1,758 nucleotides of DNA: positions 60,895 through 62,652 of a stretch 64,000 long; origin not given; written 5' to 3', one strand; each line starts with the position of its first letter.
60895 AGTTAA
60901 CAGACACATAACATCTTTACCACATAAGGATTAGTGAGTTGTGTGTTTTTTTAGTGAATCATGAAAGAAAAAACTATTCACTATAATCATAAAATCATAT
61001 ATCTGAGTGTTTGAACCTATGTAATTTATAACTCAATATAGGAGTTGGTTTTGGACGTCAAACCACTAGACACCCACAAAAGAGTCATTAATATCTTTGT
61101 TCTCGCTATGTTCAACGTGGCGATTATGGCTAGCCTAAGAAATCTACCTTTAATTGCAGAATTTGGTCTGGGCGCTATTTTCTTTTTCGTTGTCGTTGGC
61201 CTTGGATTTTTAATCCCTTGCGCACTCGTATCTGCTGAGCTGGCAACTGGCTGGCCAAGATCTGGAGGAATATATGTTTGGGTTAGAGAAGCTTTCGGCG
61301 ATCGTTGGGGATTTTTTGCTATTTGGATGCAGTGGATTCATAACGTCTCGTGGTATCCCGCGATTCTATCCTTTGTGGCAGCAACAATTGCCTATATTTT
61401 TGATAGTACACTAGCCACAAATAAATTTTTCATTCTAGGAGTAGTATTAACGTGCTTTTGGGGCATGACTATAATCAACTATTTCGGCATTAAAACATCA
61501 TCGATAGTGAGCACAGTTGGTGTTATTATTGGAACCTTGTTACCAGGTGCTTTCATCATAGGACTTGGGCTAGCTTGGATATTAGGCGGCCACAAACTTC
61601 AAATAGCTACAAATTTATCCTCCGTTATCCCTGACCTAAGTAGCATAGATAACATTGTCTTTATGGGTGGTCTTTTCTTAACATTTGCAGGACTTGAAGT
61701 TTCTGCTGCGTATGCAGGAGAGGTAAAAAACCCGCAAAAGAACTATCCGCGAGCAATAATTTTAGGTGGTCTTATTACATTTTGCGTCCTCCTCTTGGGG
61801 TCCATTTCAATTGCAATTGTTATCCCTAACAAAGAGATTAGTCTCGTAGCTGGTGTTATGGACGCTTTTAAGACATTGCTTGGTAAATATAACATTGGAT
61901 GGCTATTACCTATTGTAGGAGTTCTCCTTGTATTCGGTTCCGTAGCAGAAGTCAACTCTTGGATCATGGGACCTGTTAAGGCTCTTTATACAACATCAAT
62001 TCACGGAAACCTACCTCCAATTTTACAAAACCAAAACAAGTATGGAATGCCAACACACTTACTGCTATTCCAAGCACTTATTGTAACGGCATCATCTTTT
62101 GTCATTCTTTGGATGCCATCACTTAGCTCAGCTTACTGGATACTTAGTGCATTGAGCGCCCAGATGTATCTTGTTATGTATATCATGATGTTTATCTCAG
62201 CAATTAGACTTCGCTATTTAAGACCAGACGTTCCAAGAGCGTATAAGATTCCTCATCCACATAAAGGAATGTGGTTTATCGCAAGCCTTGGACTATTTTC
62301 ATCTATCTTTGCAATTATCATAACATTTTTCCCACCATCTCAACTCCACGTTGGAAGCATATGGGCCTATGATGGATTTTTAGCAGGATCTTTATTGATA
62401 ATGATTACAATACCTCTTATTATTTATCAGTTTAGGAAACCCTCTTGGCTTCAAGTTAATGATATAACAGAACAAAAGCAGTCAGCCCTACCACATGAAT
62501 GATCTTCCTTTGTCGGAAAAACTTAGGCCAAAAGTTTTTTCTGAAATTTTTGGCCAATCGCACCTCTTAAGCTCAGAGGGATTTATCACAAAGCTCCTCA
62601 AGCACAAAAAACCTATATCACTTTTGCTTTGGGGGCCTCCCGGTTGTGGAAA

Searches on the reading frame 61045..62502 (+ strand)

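Call 78: search_protein_families(library=pfam, proteins=[window:61045-62502:+], max_evalue=0.00001)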
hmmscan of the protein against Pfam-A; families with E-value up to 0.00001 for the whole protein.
window:61045-62502:+ (485 aa): 2 families
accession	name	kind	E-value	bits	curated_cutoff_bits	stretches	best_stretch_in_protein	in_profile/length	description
PF13520.12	AA_permease_2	-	1.4e-68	232.2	27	1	22-443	8-420/427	Amino acid permease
PF00324.27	AA_permease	-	7.8e-24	84.6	24.6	1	27-470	13-466/470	Amino acid permease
